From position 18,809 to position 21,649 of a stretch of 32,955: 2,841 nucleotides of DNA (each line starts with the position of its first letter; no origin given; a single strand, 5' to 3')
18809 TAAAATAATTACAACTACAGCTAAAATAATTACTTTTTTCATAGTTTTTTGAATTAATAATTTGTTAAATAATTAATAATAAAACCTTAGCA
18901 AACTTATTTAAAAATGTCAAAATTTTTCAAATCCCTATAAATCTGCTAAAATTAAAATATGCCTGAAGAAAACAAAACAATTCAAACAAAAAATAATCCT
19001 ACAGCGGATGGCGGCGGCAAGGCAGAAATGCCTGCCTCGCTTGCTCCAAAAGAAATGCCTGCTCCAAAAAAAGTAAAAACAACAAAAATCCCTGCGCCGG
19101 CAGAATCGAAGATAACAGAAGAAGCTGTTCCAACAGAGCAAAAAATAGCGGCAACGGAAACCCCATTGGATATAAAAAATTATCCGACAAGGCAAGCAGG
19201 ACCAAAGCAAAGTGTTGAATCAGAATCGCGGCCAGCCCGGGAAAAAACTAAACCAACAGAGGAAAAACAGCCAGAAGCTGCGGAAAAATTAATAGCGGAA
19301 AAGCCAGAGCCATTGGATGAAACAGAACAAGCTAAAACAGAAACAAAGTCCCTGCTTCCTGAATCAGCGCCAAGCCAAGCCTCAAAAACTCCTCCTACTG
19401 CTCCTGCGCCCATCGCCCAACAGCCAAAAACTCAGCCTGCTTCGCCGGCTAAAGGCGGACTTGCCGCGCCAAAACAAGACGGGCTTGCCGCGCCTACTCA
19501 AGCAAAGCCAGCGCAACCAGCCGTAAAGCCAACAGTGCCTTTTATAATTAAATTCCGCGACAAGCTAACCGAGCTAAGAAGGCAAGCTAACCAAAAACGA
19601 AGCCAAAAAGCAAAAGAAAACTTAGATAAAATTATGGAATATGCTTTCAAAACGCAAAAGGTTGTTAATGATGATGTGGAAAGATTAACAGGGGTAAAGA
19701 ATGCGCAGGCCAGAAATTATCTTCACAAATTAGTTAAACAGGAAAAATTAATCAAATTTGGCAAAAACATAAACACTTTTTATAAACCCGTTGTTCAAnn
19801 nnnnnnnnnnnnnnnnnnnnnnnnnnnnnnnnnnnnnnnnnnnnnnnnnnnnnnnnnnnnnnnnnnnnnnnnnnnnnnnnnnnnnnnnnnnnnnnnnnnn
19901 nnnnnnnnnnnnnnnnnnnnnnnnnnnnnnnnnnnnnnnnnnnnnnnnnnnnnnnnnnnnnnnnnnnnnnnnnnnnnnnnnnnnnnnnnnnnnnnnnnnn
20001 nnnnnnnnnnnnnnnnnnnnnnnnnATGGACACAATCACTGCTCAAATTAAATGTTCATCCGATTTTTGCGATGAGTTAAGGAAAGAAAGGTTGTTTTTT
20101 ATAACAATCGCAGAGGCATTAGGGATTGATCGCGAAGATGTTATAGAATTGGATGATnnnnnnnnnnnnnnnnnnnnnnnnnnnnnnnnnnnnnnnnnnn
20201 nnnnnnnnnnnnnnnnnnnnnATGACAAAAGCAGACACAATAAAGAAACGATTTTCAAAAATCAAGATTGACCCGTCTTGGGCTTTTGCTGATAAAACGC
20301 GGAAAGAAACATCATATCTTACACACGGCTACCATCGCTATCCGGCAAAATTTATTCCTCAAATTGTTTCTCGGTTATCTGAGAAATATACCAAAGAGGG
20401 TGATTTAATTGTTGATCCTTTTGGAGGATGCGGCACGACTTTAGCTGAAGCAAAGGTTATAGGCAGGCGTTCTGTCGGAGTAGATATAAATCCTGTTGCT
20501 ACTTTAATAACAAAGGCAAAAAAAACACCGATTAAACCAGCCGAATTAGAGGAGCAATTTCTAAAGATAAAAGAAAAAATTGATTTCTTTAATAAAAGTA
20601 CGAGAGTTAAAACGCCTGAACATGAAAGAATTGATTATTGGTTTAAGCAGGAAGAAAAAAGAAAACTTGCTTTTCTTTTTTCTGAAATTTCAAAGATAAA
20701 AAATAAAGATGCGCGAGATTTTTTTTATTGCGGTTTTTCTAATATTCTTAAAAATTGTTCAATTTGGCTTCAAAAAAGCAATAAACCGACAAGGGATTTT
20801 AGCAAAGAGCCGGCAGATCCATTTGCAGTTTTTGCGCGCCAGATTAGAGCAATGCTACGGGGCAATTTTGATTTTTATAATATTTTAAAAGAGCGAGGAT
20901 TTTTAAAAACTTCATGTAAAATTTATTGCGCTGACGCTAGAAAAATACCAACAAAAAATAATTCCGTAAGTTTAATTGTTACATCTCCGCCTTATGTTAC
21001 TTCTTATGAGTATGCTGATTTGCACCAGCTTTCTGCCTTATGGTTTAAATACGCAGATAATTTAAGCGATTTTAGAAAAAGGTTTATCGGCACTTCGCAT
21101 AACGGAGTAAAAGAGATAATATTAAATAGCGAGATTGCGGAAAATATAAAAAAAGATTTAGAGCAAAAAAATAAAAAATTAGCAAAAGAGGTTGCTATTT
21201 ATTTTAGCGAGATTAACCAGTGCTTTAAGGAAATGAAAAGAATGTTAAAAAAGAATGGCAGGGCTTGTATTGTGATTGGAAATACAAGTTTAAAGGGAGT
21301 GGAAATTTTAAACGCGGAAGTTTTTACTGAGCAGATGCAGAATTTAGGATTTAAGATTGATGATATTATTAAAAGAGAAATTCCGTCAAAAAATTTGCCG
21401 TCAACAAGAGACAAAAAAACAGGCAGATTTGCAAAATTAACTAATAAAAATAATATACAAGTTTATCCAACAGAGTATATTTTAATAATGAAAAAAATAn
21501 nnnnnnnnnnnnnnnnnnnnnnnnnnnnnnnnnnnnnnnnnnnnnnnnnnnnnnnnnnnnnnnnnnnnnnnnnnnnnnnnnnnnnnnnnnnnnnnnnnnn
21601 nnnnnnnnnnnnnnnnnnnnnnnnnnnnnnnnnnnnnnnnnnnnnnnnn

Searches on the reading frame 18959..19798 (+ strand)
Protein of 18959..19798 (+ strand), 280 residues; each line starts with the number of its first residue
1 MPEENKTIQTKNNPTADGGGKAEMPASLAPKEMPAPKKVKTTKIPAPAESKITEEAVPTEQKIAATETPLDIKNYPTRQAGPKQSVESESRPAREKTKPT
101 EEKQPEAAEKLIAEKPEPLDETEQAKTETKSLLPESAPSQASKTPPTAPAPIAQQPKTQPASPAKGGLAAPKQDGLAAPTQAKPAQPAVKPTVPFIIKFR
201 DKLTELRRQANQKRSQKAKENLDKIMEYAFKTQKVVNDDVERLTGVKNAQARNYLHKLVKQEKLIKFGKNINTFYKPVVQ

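Call 3: search_protein_families(library=pfam, proteins=[window:18959-19798:+], max_evalue=0.1)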
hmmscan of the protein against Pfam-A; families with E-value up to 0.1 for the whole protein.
window:18959-19798:+ (280 aa): 2 families
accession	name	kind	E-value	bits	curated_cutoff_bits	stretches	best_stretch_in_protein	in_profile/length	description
PF04703.18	FaeA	-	0.049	14.4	20.7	1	223-265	3-46/62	FaeA-like protein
PF06163.17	DUF977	-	0.057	13.9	22.1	1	217-269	9-61/134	Bacterial protein of unknown function (DUF977)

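Call 52: search_protein_families(library=phrogs, proteins=[window:18959-19798:+], max_evalue=0.1)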
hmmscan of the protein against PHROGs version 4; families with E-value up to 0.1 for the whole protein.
window:18959-19798:+ (280 aa): 3 families
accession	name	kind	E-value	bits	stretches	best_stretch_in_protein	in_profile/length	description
phrog_142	-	moron, auxiliary metabolic gene and host takeover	0.0013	19.8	1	215-275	7-68/116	Ren-like exclusion protein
phrog_5978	-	unknown function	0.014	15.5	1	199-270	274-348/364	-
phrog_633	-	transcription regulation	0.072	14.6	0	223-266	5-48/111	transcriptional regulator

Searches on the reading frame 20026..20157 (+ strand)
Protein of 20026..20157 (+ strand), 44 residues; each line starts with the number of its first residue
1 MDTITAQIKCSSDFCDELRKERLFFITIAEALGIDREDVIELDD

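Call 3: search_protein_families(library=pfam, proteins=[window:20026-20157:+], max_evalue=0.1)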
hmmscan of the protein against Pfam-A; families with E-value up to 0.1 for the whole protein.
window:20026-20157:+ (44 aa): 0 families

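Call 52: search_protein_families(library=phrogs, proteins=[window:20026-20157:+], max_evalue=0.1)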
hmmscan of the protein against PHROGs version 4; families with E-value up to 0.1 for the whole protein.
window:20026-20157:+ (44 aa): 0 families

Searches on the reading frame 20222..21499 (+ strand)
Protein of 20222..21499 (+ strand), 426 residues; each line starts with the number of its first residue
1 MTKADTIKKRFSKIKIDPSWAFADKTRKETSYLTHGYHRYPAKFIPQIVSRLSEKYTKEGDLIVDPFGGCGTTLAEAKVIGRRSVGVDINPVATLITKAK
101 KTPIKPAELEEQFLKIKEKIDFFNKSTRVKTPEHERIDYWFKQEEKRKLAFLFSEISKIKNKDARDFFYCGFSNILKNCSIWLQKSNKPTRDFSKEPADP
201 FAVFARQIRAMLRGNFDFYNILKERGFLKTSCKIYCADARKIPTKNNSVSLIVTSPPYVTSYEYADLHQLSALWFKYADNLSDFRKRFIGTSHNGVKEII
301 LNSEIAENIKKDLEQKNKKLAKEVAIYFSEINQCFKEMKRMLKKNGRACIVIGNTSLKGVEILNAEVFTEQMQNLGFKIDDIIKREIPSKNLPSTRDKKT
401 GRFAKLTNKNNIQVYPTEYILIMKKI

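Call 3: search_protein_families(library=pfam, proteins=[window:20222-21499:+], max_evalue=0.1)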
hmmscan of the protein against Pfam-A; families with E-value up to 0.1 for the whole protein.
window:20222-21499:+ (426 aa): 10 families
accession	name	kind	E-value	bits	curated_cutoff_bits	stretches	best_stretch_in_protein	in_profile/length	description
PF01555.25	N6_N4_Mtase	-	1e-20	75.1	26.7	2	15-92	139-214/221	DNA methylase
PF01170.24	UPF0020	-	4.3e-09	36.8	22.3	2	230-265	103-138/197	RMKL-like, methyltransferase domain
PF08241.18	Methyltransf_11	-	3.4e-05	24.8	21.2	0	322-349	67-94/95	Methyltransferase domain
PF13649.12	Methyltransf_25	-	0.0041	18.2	27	0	230-255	46-71/97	Methyltransferase domain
PF19903.4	DUF6376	-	0.0052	17.5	27.3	0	304-333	57-86/116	Family of unknown function (DUF6376)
PF03836.20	RasGAP_C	-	0.0086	16.6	26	1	297-342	46-91/137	RasGAP C-terminus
PF13847.12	Methyltransf_31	-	0.034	14.3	27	0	304-354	61-113/145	Methyltransferase domain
PF21023.2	DENR_N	-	0.056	13.5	25.3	0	169-187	13-31/37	DENR, N-terminal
PF10637.15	Ofd1_CTDD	-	0.068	13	27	0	278-336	17-74/255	Oxoglutarate and iron-dependent oxygenase degradation C-term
PF01710.22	HTH_Tnp_IS630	-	0.08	13.4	21.3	0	297-345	53-101/119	Transposase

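Call 4: search_protein_families(library=padloc, proteins=[window:20222-21499:+], max_evalue=0.1)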
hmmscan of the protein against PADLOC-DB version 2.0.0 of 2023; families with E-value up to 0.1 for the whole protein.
window:20222-21499:+ (426 aa): 68 families (the best 25 are shown)
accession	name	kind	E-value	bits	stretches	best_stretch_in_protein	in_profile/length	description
PDLC03322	MTase_II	-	1.2e-63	213.6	1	9-414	13-439/446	Type II methyltransferase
PDLC03362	MTase_II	-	2e-44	150.2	1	18-405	28-428/438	Type II methyltransferase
PDLC03239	MTase_II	-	2.2e-38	130.1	1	23-425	54-441/442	Type II methyltransferase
PDLC03380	MTase_II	-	1.9e-35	120.8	1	19-279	19-293/393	Type II methyltransferase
PDLC03364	MTase_II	-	5.3e-28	96.1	1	4-281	9-272/380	Type II methyltransferase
PDLC03353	MTase_II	-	1.7e-25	88.1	2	234-425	12-149/260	Type II methyltransferase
PDLC03360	MTase_II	-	9.6e-24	82.1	1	14-392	18-421/441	Type II methyltransferase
PDLC03350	MTase_II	-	3.2e-23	80.6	2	233-425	58-192/312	Type II methyltransferase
PDLC03224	MTase_II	-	5.6e-23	79.6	1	34-383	67-450/481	Type II methyltransferase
PDLC03369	MTase_II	-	2.1e-20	71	2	30-101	110-182/532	Type II methyltransferase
PDLC03377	MTase_II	-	2.7e-20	70.4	1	12-276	73-345/504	Type II methyltransferase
PDLC03249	MTase_II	-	1.2e-19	68.6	1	15-131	85-210/541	Type II methyltransferase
PDLC03351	MTase_II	-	1.2e-18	65.4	2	10-92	102-179/348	Type II methyltransferase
PDLC03283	MTase_II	-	1.2e-17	62.2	2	41-162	211-333/352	Type II methyltransferase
PDLC03325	MTase_II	-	4.5e-17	59.9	1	39-112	71-144/426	Type II methyltransferase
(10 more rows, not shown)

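Call 5: search_protein_families(library=ncbifam, proteins=[window:20222-21499:+], max_evalue=0.1)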
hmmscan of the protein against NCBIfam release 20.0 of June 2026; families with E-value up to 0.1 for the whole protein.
window:20222-21499:+ (426 aa): 7 families
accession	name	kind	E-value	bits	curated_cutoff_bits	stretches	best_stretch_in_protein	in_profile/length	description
TIGR01177.1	TIGR01177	hypoth_equivalog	2.1e-10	40.4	316.55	2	58-90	181-213/330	TIGR01177 family methyltransferase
NF008572.0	PRK11524.1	equivalog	4.7e-09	35.8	292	1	31-91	186-246/294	adenine-specific DNA-methyltransferase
NF050803.1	DnaMtaseCcrMCaul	equivalog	1.1e-08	34.4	830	1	7-111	153-257/350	adenine-specific DNA-methyltransferase CcrM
NF042963.1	DUF1156_antiphage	equivalog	5.1e-08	31.5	1000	1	41-100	165-224/960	anti-phage-associated DUF1156 domain-containing protein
NF010253.0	PRK13699.1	subfamily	1.5e-05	24.8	244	1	36-89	140-193/226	DNA methyltransferase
NF040721.1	Trm14_Arch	equivalog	0.00044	19.5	280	0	40-83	171-215/370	tRNA (guanine(6)-N2)-methyltransferase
TIGR03534.1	RF_mod_PrmC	equivalog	0.059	12.8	199.1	0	232-269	140-177/253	peptide chain release factor N(5)-glutamine methyltransferase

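Call 76: search_solved_structures(query=window:20222-21499:+, max_evalue=0.01)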
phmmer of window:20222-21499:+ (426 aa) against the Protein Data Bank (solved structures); distinct sequences matched with E-value up to 0.01: 8.
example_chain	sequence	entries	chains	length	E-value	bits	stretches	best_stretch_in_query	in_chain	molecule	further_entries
2zie_A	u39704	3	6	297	8.3e-11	44.7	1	39-98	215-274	Putative modification methylase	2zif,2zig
6pbd_A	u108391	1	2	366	4.9e-07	32.3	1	5-111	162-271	Modification methylase CcrMI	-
8s9n_A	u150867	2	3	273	2.9e-06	29.7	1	38-90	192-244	DNA cytosine-N4 methyltransferase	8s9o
8s9m_A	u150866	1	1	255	3.9e-06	29.3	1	38-90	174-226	DNA cytosine-N4 methyltransferase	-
1boo_A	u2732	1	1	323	0.0014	20.8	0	36-91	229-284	PROTEIN (N-4 CYTOSINE-SPECIFIC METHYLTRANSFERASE PVU II)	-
1g60_A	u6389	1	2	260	0.002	20.4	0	30-91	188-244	Adenine-specific Methyltransferase MboIIA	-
5e71_A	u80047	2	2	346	0.0062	18.8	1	41-93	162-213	N2, N2-dimethylguanosine tRNA methyltransferase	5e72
6zxw_G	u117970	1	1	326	0.0097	18.1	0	57-89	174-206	tRNA (Guanine(10)-N2)-dimethyltransferase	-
